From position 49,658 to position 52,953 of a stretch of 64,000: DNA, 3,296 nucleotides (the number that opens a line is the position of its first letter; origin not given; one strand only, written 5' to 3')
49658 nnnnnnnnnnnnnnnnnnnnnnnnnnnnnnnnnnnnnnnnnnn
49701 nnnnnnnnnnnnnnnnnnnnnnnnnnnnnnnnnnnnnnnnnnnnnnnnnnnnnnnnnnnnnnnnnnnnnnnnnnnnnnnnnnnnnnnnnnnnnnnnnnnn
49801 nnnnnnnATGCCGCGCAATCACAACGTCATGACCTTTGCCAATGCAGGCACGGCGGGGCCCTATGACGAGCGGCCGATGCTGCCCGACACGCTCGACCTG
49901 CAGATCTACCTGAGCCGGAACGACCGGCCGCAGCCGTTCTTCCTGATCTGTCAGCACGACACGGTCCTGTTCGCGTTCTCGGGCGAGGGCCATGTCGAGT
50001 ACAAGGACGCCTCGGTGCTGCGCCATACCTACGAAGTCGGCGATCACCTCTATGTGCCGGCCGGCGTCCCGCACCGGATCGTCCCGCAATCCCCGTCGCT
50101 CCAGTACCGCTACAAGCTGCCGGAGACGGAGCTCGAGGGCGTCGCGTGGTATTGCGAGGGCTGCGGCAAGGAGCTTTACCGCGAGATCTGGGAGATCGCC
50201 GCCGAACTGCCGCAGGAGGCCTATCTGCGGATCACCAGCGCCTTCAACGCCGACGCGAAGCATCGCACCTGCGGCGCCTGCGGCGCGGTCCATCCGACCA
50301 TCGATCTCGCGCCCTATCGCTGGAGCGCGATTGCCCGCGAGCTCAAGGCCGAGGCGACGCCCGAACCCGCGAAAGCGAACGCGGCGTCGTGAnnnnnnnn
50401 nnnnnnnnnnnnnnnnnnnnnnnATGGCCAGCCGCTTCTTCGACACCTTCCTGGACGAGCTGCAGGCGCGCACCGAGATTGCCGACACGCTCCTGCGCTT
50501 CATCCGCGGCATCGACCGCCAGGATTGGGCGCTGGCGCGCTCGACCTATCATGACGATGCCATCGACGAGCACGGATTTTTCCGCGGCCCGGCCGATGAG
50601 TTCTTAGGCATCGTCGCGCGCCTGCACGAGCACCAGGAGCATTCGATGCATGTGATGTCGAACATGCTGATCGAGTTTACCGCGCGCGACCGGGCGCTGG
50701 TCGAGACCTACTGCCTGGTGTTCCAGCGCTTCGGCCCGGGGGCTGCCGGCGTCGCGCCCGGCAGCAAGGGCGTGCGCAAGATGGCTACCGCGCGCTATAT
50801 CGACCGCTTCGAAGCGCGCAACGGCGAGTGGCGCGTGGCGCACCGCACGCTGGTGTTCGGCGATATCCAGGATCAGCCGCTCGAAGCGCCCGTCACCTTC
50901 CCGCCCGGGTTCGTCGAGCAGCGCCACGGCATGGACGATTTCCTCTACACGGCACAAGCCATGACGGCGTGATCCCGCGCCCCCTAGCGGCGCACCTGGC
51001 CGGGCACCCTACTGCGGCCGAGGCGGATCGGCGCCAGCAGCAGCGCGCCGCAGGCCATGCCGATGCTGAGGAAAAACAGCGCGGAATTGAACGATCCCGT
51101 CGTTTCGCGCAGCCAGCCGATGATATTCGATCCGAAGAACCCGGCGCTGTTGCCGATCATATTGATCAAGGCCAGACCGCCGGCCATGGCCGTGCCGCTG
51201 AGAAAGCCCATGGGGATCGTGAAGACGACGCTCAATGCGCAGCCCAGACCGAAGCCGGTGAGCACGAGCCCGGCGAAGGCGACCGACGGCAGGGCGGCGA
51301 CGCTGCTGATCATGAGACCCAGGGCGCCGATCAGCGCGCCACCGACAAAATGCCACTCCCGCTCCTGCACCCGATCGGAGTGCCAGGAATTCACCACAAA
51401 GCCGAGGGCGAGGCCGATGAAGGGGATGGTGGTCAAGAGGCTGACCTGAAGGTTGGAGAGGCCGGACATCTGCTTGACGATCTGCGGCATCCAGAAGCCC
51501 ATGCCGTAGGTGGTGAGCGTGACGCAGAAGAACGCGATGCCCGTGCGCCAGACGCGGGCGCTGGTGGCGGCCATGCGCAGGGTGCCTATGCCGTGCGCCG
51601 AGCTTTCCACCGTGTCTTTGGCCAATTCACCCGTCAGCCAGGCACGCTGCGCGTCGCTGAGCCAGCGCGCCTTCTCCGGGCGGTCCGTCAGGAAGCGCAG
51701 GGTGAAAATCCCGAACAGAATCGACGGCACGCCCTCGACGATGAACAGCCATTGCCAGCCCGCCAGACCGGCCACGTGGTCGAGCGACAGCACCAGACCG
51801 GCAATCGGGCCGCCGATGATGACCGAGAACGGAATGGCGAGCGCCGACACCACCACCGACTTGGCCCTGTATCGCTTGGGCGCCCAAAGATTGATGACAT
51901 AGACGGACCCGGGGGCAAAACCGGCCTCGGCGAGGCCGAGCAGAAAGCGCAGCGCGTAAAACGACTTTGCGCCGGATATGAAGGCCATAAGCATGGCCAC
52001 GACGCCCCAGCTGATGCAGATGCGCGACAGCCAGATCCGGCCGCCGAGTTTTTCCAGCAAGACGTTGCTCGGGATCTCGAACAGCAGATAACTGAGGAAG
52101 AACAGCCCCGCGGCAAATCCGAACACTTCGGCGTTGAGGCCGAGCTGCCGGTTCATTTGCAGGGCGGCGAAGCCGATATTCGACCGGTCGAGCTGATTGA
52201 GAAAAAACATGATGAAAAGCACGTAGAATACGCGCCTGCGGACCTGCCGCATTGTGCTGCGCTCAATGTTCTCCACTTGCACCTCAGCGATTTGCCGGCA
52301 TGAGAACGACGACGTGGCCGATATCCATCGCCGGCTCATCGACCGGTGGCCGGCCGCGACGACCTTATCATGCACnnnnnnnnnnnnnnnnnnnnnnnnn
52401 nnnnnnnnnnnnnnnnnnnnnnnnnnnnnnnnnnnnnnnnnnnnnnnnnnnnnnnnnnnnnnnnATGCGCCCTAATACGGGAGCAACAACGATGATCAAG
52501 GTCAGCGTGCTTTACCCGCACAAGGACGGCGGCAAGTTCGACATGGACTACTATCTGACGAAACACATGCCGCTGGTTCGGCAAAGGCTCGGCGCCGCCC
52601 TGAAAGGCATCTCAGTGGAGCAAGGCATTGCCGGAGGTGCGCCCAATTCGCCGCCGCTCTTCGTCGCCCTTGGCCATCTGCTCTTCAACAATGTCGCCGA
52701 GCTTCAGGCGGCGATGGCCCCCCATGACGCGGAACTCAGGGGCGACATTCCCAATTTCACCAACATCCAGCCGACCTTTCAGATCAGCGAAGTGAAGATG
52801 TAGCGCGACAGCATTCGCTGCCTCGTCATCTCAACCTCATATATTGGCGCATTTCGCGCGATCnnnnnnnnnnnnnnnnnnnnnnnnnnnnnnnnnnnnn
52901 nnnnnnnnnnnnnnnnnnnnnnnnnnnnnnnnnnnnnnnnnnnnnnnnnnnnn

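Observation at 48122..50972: Operon encoding a signal-less TAXI-like binding protein, two tandem HAO-like cupins (one with, one without the metal carboxylate) and an NTF2-fold protein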

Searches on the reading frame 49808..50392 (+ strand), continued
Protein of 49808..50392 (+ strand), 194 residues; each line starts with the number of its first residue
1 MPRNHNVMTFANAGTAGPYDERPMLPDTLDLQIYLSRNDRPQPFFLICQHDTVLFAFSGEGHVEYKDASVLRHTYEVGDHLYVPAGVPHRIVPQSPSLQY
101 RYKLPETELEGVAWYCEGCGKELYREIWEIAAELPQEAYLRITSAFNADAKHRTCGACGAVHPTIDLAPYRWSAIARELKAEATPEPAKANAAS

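Call 98: search_protein_families(library=pfam, proteins=[L012:1326-2837:-, L012:2901-3878:-, L012:3866-4915:-, L001:63-590:+, L001:7158-8117:-], max_evalue=0.0001)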
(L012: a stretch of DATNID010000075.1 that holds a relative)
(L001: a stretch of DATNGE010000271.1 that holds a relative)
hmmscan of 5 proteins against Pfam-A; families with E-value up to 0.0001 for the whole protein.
L012:1326-2837:- (503 aa): 1 family
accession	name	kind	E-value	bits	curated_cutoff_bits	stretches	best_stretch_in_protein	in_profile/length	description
PF22691.2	Thiolase_C_1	-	9.6e-48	162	28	1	359-499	1-143/144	Thiolase C-terminal domain-like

L012:2901-3878:- (325 aa): 2 families
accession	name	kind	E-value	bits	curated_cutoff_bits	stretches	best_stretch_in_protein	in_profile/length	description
PF09084.16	NMT1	-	1.4e-17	64.8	20.5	1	50-256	10-215/216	NMT1/THI5 like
PF13379.11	NMT1_2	-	9.9e-14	52.2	24.7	1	40-262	14-248/252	NMT1-like family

L012:3866-4915:- (349 aa): 0 families

L001:63-590:+ (175 aa): 2 families
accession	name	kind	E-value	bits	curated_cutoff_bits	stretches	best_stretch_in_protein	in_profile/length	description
PF13379.11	NMT1_2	-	3.6e-12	47.1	24.7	1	10-116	137-242/252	NMT1-like family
PF09084.16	NMT1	-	6.1e-05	23.4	20.5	1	13-117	109-215/216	NMT1/THI5 like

L001:7158-8117:- (319 aa): 2 families
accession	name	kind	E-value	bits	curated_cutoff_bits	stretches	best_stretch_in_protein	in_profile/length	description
PF13714.12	PEP_mutase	-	7.1e-41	140.8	31.5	1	14-247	1-225/240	Phosphoenolpyruvate phosphomutase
PF00463.27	ICL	-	1.4e-11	44.1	26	1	84-167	150-234/526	Isocitrate lyase family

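Call 100: search_protein_families(library=ncbifam, proteins=[L001:612-2108:+, L001:6217-6846:+, L001:7158-8117:-, L001:4645-6177:+, L015:5059-6270:+, L016:9111-10163:-, L016:6373-7200:+, L016:10271-11170:+, L016:11182-12168:+], max_evalue=1e-10)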
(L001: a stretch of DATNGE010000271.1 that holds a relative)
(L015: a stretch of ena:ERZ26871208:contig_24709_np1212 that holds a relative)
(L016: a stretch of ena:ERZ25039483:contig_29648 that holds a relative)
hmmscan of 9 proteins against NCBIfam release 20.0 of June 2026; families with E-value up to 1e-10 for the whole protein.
L001:612-2108:+ (498 aa): 39 families (the best 25 are shown)
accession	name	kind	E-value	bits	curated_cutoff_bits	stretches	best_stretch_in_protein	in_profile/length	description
TIGR01722.1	MMSDH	subfamily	1.4e-215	716.5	448.5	1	7-482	3-477/477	CoA-acylating methylmalonate-semialdehyde dehydrogenase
NF052305.1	DioxValDhHalo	equivalog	7.7e-104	348.2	750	1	1-480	1-481/483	2,5-dioxovalerate dehydrogenase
TIGR01804.1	BADH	equivalog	6.3e-100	334.9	668.6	1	8-462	1-455/467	betaine-aldehyde dehydrogenase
NF009725.0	PRK13252.1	equivalog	1.5e-98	330.3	593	1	4-479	6-478/488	betaine-aldehyde dehydrogenase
NF042993.1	AlphKGSA_gudD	equivalog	6e-94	315.5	770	1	5-479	4-479/481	alpha-ketoglutaric semialdehyde dehydrogenase GucD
TIGR02299.1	HpaE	equivalog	1e-92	311.3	638.35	1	6-478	2-474/488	5-carboxymethyl-2-hydroxymuconate semialdehyde dehydrogenase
NF010000.0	PRK13473.1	subfamily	3e-90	303.2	615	1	7-480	5-472/475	aminobutyraldehyde dehydrogenase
NF002852.0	PRK03137.1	subfamily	5.9e-84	282.7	648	1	4-480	36-512/514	L-glutamate gamma-semialdehyde dehydrogenase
TIGR01780.1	SSADH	subfamily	2.1e-83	280.7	646.35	1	24-475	1-447/448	succinate-semialdehyde dehydrogenase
NF045735.1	PaDhStyDPseudo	equivalog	2.6e-82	277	850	1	8-478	6-479/483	phenylacetaldehyde dehydrogenase StyD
TIGR01237.1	D1pyr5carbox2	equivalog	4.7e-78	263.2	659.65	1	9-482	37-511/511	L-glutamate gamma-semialdehyde dehydrogenase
NF006916.0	PRK09407.1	equivalog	1.1e-76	258.6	521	1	14-480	28-492/526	succinic semialdehyde dehydrogenase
NF045736.1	PaDhStyDRhodo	equivalog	4.2e-76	256.4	800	1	7-460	5-459/479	phenylacetaldehyde dehydrogenase StyD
TIGR03216.1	OH_muco_semi_DH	equivalog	4.8e-74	249.7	693.25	1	7-479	3-478/481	2-hydroxymuconic semialdehyde dehydrogenase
NF007497.0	PRK10090.1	equivalog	3e-73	247.3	500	1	6-461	8-460/480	aldehyde dehydrogenase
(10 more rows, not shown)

L001:6217-6846:+ (209 aa): 2 families
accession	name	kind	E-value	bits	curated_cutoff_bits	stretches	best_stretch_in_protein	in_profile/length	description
NF007682.0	PRK10357.1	equivalog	1.9e-38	132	181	1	1-201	1-199/202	glutathione S-transferase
NF050814.1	FtsZBindFzlA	equivalog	7.7e-18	65.1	300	1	9-198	13-208/228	FtsZ-binding protein FzlA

L001:7158-8117:- (319 aa): 7 families
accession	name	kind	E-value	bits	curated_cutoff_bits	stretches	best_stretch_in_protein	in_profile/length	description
TIGR02317.1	prpB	equivalog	4.4e-56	190.2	354.4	1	11-266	2-252/285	methylisocitrate lyase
NF008455.0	PRK11320.1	equivalog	1.3e-45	155.9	353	1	11-265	8-258/295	methylisocitrate lyase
TIGR02319.1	CPEP_Pphonmut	equivalog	2.9e-41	141.6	420.05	1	9-264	3-254/294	carboxyvinyl-carboxyphosphonate phosphorylmutase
TIGR02321.1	Pphn_pyruv_hyd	equivalog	6.8e-30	104.2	374.4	1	12-305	5-289/290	phosphonopyruvate hydrolase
TIGR02320.1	PEP_mutase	equivalog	4.8e-25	88.1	319.55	1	15-200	2-192/284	phosphoenolpyruvate mutase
TIGR01346.1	isocit_lyase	equivalog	1.9e-13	49.7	275.9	1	84-169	151-237/527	isocitrate lyase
NF011645.0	PRK15063.1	equivalog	3.3e-13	49.3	562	1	84-169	148-234/430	isocitrate lyase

L001:4645-6177:+ (510 aa): 30 families (the best 25 are shown)
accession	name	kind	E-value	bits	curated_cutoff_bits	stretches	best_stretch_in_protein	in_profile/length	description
NF042949.2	3PPDioc_HcaD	equivalog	1.4e-82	277.5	450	1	130-491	3-365/386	3-phenylpropionate/cinnamic acid dioxygenase ferredoxin--NAD(+) reductase subunit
NF041682.1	ant_diox_AndAa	equivalog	2.6e-82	276.7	650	1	130-492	5-372/406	anthranilate 1,2-dioxygenase system ferredoxin--NAD(+) reductase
NF007286.0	PRK09754.1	equivalog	7.8e-63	212.6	447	1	131-476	6-351/400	phenylpropionate dioxygenase ferredoxin reductase subunit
TIGR02374.1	nitri_red_nirB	equivalog_domain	9.3e-59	199.6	578.35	1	131-403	1-281/794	nitrite reductase large subunit NirB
NF045765.1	PhenlGlyoxDHPadH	equivalog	5.1e-50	170.6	475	1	130-433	4-310/416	NADH-dependent phenylglyoxylate dehydrogenase subunit epsilon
TIGR03385.1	CoA_CoA_reduc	equivalog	5.4e-49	167.2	578.8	1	130-438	1-321/439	CoA-disulfide reductase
NF003437.0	PRK04965.1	equivalog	1.3e-47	162.7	392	1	130-402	4-277/378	NADH:flavorubredoxin reductase NorW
NF007123.0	PRK09564.1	equivalog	8.5e-39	133.5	458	1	130-438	2-322/444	CoA-disulfide reductase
NF011565.0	PRK14989.1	subfamily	7.2e-37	126.9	883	1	130-405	5-288/847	nitrite reductase large subunit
NF010037.0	PRK13512.1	equivalog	8.1e-31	107.4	394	1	130-432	3-311/438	CoA-disulfide reductase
NF046103.1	NOXase_Strep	equivalog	1.4e-27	96.8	600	1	195-433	66-314/442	H2O-forming NADH oxidase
TIGR02053.1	MerA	equivalog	1.1e-24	87.3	454.45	1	214-437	116-336/465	mercury(II) reductase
TIGR01350.1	lipoamide_DH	equivalog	7.1e-23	81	408.8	1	216-435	118-334/461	dihydrolipoyl dehydrogenase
NF004943.0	PRK06292.2-1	equivalog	1.2e-22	80.3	432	1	204-442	107-340/456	dihydrolipoyl dehydrogenase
TIGR03169.1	Nterm_to_SelD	hypoth_equivalog_domain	2.8e-21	76.3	310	1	204-402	73-284/365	pyridine nucleotide-disulfide oxidoreductase family protein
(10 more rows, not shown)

L015:5059-6270:+ (403 aa): 1 family
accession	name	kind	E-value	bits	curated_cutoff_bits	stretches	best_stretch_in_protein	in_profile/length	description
NF052579.1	BetMthstMoxSdmAMthl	equivalog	4.4e-21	75.2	600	1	25-138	16-127/351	4beta-methylsterol monooxygenase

L016:9111-10163:- (350 aa): 2 families
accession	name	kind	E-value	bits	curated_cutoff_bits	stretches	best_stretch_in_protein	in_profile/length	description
NF009901.0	PRK13364.1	subfamily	3.6e-11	42.7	290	0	69-201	33-151/279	class III extradiol dioxygenase family protein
NF009909.0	PRK13370.1-3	subfamily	7.5e-11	41.9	286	0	66-202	23-139/286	3-carboxyethylcatechol 2,3-dioxygenase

L016:6373-7200:+ (275 aa): 13 families
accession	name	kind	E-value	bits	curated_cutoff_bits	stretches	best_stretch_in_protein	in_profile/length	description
NF011457.0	PRK14875.1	equivalog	5.6e-28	98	307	1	18-136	112-234/372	acetoin dehydrogenase dihydrolipoyllysine-residue acetyltransferase subunit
NF051488.1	bifunc_PcaDC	exception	6.7e-27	94.6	390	1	55-135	33-113/375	bifunctional 3-oxoadipate enol-lactonase/4-carboxymuconolactone decarboxylase PcaDC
TIGR02427.1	protocat_pcaD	equivalog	3.5e-23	82.3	255.85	0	55-135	34-114/251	3-oxoadipate enol-lactonase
NF045632.1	hydroxlase_HsaD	equivalog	6.6e-20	71.2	400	1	17-140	13-144/290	4,5:9,10-diseco-3-hydroxy-5,9,17-trioxoandrosta-1(10),2-diene-4-oate hydrolase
NF050089.1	i_nPHAscl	equivalog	1.1e-15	57.5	300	1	27-137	8-121/288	intracellular short-chain-length polyhydroxyalkanoate depolymerase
TIGR03611.1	RutD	equivalog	3.6e-15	56.1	238.5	0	44-132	23-112/258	pyrimidine utilization protein D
TIGR03343.1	biphenyl_bphD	equivalog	4.6e-15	55.6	462.15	1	25-137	19-138/282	2-hydroxy-6-oxo-6-phenylhexa-2,4-dienoate hydrolase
NF051487.1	bifunc_PcaCD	exception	3.9e-14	52.6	430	0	193-259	346-412/413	bifunctional 4-carboxymuconolactone decarboxylase/3-oxoadipate enol-lactonase PcaCD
TIGR01738.1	bioH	equivalog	4.8e-14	52.6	206.95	0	39-134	7-99/245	pimeloyl-ACP methyl ester esterase BioH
TIGR03695.1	menH_SHCHC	equivalog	1.3e-13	51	208.55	0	37-132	3-103/252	2-succinyl-6-hydroxy-2,4-cyclohexadiene-1-carboxylate synthase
TIGR03056.1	bchO_mg_che_rel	equivalog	4.8e-13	48.7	172.55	0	18-135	8-130/278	alpha/beta fold hydrolase BchO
NF002938.0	PRK03592.1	equivalog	1.3e-12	47.6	241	0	15-133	9-129/298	haloalkane dehalogenase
NF002043.0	PRK00870.1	subfamily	5.5e-11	42.4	265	0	15-140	18-154/302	haloalkane dehalogenase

L016:10271-11170:+ (299 aa): 2 families
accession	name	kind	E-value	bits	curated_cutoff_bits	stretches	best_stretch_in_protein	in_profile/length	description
NF011750.0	PRK15203.1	equivalog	2.9e-11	42.8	811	1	114-264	250-399/429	4-hydroxyphenylacetate degradation bifunctional isomerase/decarboxylase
TIGR02305.1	HpaG-N-term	equivalog_domain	8.7e-11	41.7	228.65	0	107-267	29-185/205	4-hydroxyphenylacetate degradation bifunctional isomerase/decarboxylase, N-terminal subunit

L016:11182-12168:+ (328 aa): 6 families
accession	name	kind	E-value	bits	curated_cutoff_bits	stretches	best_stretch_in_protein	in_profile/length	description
NF053535.1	DhyDRhmHlse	equivalog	1.2e-44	152.7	500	1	102-324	62-278/284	2,4-didehydro-3-deoxy-L-rhamnonate hydrolase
TIGR02303.1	HpaG-C-term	equivalog_domain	5.5e-40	137.4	276.4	1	98-324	31-242/245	4-hydroxyphenylacetate degradation bifunctional isomerase/decarboxylase, C-terminal subunit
NF011750.0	PRK15203.1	equivalog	3.5e-27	95.3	811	1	112-323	225-421/429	4-hydroxyphenylacetate degradation bifunctional isomerase/decarboxylase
NF009399.0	PRK12764.1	equivalog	1.6e-26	93.4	444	1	102-318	14-213/501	fumarylacetoacetate hydrolase family protein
NF007967.0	PRK10691.1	equivalog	7.6e-22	77.7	201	1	113-299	20-202/219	fumarylacetoacetate hydrolase family protein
TIGR02305.1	HpaG-N-term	equivalog_domain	4.4e-20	72.1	228.65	1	117-323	12-204/205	4-hydroxyphenylacetate degradation bifunctional isomerase/decarboxylase, N-terminal subunit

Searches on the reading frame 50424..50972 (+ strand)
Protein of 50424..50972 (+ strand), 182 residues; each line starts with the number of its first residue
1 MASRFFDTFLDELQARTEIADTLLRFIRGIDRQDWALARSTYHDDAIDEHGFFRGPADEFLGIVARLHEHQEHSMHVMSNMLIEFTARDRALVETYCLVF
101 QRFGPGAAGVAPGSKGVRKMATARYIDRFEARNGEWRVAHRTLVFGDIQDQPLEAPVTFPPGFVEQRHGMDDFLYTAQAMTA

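Call 3: search_protein_families(library=pfam, proteins=[window:50424-50972:+], max_evalue=0.01)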
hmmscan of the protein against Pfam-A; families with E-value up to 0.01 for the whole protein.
window:50424-50972:+ (182 aa): 2 families
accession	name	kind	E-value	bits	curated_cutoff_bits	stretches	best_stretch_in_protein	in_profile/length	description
PF13577.12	SnoaL_4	-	9.2e-20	71.4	24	1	12-142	2-126/126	SnoaL-like domain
PF12680.13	SnoaL_2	-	0.003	18.6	27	1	25-137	3-100/102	SnoaL-like domain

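Call 4: search_protein_families(library=ncbifam, proteins=[window:50424-50972:+], max_evalue=0.01)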
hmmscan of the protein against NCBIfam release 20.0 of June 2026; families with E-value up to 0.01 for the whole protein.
window:50424-50972:+ (182 aa): 0 families

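Call 45: search_solved_structures(query=window:50424-50972:+, max_evalue=0.1, show_alignments=0)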
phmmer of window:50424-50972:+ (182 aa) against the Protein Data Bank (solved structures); distinct sequences matched with E-value up to 0.1: 3.
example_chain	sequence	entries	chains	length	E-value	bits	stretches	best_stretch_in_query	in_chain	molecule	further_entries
2rgq_A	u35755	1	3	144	0.019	18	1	16-123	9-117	Domain of Unknown Function with a Cystatin-Like Fold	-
3s5c_B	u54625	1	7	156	0.027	17.5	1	10-139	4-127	LinA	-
5kvb_A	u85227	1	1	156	0.036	17.1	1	9-138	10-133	Gamma-hexachlorocyclohexane dehydrochlorinase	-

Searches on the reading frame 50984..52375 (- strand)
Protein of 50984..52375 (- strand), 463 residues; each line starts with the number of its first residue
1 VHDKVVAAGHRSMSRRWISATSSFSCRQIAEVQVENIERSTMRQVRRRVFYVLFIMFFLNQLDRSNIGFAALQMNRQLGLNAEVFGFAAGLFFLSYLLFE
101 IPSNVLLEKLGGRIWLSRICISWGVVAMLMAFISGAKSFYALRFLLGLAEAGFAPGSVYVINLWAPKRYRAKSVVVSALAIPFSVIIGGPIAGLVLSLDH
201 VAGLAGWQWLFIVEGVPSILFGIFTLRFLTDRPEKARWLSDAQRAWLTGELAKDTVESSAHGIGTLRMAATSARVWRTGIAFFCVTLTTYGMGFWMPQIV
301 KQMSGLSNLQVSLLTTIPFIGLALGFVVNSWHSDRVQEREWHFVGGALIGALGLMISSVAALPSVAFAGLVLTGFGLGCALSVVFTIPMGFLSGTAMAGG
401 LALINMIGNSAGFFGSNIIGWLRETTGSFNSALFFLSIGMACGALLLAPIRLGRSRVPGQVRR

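Call 3: search_protein_families(library=pfam, proteins=[window:50984-52375:-], max_evalue=0.01)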
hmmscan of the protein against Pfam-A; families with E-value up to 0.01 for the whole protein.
window:50984-52375:- (463 aa): 2 families
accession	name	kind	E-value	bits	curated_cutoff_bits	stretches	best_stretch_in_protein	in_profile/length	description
PF07690.21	MFS_1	-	9.3e-42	143.6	33.4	1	53-415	1-346/347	Major Facilitator Superfamily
PF11361.13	DUF3159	-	0.0028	17.9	34.2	1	278-348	62-135/188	Protein of unknown function (DUF3159)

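Call 4: search_protein_families(library=ncbifam, proteins=[window:50984-52375:-], max_evalue=0.01)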
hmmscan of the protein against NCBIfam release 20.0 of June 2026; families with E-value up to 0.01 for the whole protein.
window:50984-52375:- (463 aa): 11 families
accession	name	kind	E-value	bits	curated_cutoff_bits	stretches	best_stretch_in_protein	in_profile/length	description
TIGR02332.1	HpaX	equivalog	7.6e-84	282.2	615.4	1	43-437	3-407/412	4-hydroxyphenylacetate permease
TIGR00893.1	2A0114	subfamily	1.4e-80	271.2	395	1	55-446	1-394/399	D-galactonate transporter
TIGR00881.1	2A0104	subfamily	1.7e-22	80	407.75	1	54-426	1-373/379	phosphoglycerate transporter protein PgtP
TIGR00894.1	2A0114euk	subfamily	2.2e-15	56.2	626.45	1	80-408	73-388/465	Na(+)-dependent inorganic phosphate cotransporter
TIGR00895.1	2A0115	subfamily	6.2e-14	51.7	418.55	1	35-422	4-397/398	aromatic acid/H+ symport family MFS transporter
NF053517.1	HbztTptrPcaK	equivalog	6.4e-10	38.6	770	1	37-239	8-201/437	4-hydroxybenzoate transporter PcaK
NF008586.0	PRK11551.1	equivalog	6.5e-10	38.5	410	1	51-393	18-338/406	3-(3-hydroxy-phenyl)propionate transporter MhpT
NF008661.1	PRK11663.1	subfamily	2.7e-08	33.3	564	1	35-415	18-386/439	MFS transporter family glucose-6-phosphate receptor UhpC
NF012180.1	tet_MFS_43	exception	1.5e-05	24.2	999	1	50-227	23-194/484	tetracycline efflux MFS transporter Tet(43)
TIGR00898.1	2A0119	subfamily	2.1e-05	23.5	550.75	1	109-244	152-274/506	cation transport protein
NF047787.1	PhglyTportPgtP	equivalog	0.00043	19.2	750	1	34-236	16-215/451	phosphoglycerate transporter PgtP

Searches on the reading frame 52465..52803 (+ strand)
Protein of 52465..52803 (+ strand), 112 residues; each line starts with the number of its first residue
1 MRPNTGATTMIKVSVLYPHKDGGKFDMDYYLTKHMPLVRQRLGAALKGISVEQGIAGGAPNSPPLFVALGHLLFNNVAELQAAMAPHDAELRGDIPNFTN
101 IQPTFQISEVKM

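Call 30: search_protein_families(library=pfam, proteins=[window:52465-52803:+], max_evalue=0.001)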
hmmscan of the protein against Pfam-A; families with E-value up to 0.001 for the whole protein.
window:52465-52803:+ (112 aa): 1 family
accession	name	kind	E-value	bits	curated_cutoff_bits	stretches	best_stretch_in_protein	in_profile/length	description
PF07110.17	EthD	-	0.00032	22.2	22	1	27-99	10-93/96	EthD domain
